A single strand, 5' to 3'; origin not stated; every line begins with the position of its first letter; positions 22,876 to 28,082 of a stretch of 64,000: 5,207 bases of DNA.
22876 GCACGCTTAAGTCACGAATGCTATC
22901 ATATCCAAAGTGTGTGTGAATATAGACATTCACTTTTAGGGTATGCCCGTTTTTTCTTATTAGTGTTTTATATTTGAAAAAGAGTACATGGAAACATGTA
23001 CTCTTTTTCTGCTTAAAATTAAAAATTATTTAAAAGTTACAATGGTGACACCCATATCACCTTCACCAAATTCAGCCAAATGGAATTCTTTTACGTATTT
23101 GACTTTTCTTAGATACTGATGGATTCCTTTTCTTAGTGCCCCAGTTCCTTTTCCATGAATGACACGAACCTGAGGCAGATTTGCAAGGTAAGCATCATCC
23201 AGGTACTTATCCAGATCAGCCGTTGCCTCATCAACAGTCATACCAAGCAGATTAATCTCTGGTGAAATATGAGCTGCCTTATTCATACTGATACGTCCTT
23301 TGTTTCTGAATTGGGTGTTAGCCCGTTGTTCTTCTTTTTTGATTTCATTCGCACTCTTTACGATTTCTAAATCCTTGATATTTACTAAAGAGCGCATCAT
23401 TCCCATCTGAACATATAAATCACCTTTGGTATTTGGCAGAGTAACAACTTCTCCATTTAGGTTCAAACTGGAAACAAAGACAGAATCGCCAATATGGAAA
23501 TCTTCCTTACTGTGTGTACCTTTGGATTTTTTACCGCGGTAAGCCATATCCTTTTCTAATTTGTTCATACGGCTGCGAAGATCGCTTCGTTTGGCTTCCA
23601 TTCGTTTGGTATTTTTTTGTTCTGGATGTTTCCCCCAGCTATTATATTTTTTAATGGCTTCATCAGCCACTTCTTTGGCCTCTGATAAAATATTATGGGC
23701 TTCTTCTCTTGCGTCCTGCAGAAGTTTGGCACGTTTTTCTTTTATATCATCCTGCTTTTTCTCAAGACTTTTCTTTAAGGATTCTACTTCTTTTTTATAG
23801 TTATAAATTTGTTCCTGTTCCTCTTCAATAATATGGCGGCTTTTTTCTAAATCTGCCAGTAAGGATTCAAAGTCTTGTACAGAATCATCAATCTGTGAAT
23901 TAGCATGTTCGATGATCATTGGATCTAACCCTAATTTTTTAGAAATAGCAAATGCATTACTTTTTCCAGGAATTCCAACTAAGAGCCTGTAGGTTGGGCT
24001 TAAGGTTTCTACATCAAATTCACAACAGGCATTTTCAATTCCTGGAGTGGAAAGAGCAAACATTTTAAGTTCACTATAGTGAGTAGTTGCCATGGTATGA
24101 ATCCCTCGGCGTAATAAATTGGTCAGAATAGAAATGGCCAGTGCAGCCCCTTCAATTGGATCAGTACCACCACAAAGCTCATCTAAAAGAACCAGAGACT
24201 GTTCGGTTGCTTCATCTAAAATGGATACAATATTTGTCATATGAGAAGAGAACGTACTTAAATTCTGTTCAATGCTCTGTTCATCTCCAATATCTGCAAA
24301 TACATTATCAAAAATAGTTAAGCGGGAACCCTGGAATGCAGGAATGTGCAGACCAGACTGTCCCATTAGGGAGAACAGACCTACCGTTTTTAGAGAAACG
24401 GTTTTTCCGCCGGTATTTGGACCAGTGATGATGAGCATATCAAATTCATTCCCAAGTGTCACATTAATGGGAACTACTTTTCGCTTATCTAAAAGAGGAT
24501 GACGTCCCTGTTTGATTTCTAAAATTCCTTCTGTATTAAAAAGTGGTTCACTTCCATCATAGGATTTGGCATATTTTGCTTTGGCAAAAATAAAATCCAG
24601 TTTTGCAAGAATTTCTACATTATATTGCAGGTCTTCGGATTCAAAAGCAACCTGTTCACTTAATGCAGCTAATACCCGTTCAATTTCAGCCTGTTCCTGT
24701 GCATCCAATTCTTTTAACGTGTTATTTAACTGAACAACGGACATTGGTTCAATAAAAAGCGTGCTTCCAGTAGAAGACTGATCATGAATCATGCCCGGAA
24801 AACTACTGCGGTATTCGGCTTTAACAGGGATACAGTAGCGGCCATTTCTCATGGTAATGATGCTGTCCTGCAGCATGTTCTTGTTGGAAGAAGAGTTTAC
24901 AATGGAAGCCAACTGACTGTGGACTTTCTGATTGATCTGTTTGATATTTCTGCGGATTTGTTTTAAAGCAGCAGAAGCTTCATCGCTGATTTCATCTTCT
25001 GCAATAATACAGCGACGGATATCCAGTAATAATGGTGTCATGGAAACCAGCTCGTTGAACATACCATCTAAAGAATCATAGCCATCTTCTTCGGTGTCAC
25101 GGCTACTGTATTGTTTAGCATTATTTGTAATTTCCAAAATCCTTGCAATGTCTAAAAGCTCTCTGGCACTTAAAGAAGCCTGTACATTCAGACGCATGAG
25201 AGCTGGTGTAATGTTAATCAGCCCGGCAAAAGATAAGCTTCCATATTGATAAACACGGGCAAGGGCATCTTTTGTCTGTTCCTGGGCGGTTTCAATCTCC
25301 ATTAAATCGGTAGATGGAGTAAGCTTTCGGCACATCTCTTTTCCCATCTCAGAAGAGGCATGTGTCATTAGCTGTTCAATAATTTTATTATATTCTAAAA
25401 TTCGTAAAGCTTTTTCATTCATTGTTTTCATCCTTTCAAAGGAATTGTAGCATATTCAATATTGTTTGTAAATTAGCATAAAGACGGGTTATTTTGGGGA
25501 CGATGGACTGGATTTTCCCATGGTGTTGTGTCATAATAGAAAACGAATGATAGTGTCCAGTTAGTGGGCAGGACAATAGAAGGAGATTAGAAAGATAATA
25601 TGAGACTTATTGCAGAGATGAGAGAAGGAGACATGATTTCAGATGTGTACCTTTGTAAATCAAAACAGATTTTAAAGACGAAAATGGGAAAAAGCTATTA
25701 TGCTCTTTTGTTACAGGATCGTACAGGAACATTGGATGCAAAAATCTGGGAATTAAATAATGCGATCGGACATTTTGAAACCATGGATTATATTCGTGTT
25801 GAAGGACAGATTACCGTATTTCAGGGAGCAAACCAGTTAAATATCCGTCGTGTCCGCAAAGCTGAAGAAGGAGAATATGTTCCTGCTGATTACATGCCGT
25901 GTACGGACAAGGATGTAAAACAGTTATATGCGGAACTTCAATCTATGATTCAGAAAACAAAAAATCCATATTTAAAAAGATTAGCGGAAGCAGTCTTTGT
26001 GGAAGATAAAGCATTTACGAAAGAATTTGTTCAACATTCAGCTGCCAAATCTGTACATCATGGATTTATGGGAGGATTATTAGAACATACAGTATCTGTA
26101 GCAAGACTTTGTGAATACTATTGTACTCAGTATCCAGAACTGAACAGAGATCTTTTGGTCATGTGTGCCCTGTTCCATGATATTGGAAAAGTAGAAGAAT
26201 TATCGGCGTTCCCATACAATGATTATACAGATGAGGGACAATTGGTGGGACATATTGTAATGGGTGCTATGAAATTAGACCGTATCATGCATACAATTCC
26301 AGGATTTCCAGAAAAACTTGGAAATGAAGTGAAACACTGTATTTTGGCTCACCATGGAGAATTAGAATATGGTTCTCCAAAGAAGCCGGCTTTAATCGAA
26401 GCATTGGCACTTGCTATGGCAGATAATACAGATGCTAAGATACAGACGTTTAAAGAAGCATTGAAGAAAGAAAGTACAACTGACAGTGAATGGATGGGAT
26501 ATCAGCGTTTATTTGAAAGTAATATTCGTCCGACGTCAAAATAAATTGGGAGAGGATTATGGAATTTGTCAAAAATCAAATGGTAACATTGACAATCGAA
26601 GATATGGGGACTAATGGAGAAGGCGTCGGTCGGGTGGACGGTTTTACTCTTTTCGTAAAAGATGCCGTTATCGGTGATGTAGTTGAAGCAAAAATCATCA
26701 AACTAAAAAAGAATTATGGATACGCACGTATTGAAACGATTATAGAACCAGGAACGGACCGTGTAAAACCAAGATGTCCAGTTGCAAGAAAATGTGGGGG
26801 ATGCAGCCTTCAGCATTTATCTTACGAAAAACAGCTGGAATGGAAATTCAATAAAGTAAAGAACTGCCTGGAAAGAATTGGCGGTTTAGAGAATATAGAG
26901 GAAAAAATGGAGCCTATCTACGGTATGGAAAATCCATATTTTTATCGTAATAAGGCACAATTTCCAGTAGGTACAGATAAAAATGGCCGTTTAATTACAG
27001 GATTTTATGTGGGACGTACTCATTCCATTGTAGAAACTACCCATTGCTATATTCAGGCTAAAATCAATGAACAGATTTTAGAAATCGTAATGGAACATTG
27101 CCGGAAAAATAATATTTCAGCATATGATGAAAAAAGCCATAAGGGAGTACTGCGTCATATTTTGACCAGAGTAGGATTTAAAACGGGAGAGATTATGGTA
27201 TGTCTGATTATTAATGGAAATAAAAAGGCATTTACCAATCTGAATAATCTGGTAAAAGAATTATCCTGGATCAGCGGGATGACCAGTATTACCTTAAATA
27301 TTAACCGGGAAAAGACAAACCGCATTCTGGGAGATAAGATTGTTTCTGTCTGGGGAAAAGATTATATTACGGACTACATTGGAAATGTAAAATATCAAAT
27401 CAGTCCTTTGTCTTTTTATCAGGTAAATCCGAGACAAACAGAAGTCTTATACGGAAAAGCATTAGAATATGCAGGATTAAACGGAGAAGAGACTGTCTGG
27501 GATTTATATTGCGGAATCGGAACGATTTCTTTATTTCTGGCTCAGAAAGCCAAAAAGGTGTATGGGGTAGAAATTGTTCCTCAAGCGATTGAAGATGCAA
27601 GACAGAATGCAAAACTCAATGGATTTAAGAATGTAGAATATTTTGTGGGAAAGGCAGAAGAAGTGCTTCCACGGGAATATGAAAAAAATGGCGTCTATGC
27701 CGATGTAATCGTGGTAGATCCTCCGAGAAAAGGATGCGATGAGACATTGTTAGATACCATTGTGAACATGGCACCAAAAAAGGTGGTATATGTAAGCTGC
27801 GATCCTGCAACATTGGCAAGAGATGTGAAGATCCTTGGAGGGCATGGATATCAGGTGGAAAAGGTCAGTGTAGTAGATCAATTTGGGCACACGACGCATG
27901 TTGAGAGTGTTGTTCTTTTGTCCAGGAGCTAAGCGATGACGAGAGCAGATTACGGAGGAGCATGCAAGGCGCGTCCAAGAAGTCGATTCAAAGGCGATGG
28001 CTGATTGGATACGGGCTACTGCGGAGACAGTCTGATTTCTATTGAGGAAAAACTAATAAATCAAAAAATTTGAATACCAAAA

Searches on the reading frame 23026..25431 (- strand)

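Call 45: search_protein_families(library=pfam, proteins=[window:23026-25431:-], max_evalue=0.00001)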
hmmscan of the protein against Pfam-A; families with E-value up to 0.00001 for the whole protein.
window:23026-25431:- (801 aa): 3 families
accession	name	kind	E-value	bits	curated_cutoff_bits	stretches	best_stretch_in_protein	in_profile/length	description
PF00488.27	MutS_V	-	2.5e-33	116.1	30.2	1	333-513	1-183/188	MutS domain V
PF01713.27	Smr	-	7.3e-27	93.8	25.7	1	726-801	1-77/77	Smr domain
PF20297.4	MSSS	-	6.3e-11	42.2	26.8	1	647-688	1-42/42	MutS2 and Smr-associated SH3 domain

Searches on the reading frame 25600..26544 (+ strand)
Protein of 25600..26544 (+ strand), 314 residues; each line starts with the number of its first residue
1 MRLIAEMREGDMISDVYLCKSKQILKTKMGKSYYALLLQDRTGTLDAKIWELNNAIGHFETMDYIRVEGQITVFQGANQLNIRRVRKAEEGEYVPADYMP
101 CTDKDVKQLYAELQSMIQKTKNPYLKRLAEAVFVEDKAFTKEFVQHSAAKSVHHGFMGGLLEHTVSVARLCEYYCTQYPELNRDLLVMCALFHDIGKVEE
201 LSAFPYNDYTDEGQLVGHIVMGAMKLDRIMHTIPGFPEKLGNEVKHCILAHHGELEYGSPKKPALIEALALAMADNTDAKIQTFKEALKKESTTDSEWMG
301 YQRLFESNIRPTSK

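Call 45: search_protein_families(library=pfam, proteins=[window:25600-26544:+], max_evalue=0.00001)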
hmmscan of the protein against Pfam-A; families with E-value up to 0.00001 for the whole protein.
window:25600-26544:+ (314 aa): 1 family
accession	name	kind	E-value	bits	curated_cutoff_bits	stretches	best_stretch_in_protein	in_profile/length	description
PF01966.28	HD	-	4.2e-16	59.7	22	1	161-279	2-115/116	HD domain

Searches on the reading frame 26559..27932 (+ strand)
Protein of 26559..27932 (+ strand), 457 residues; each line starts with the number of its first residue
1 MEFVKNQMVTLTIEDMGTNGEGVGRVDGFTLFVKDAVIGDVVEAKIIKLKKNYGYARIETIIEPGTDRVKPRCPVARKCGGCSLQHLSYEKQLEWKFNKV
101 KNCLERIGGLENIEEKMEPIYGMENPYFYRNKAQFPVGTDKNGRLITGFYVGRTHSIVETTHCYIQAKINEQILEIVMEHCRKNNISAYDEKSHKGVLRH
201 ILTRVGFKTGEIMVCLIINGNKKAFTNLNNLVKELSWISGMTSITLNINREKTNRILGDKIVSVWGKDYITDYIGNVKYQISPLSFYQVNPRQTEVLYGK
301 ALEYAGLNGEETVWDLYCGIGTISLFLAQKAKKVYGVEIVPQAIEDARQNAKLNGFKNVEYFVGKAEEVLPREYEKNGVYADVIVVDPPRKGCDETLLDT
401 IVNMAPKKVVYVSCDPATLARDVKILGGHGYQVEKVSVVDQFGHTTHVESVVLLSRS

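Call 45: search_protein_families(library=pfam, proteins=[window:26559-27932:+], max_evalue=0.00001)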
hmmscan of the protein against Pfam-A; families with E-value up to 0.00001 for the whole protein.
window:26559-27932:+ (457 aa): 9 families
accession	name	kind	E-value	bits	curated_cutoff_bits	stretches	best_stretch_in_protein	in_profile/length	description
PF05958.17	tRNA_U5-meth_tr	-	1e-25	91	23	1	89-456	2-356/357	tRNA (Uracil-5-)-methyltransferase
PF13847.12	Methyltransf_31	-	1.4e-12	48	27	1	309-387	3-81/145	Methyltransferase domain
PF01938.26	TRAM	-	2.9e-11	43.5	21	1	6-58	5-60/61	TRAM domain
PF02475.24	TRM5-TYW2_MTfase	-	1.4e-08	35.3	28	1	309-390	36-114/164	TRM5/TYW2 methyltransferase domain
PF13649.12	Methyltransf_25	-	2.2e-08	35.1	27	1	313-373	1-61/97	Methyltransferase domain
PF05175.20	MTS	-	1.7e-07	31.5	23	1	310-401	32-122/170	Methyltransferase small domain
PF03602.21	Cons_hypoth95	-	1.9e-06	28.1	24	1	310-414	42-152/182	Conserved hypothetical protein 95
PF09445.16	Methyltransf_15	-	1.9e-06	28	22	1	311-394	2-85/165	RNA cap guanine-N2 methyltransferase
PF06325.19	PrmA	-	6.8e-06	26.2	22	0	301-382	154-233/296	Ribosomal protein L11 methyltransferase (PrmA)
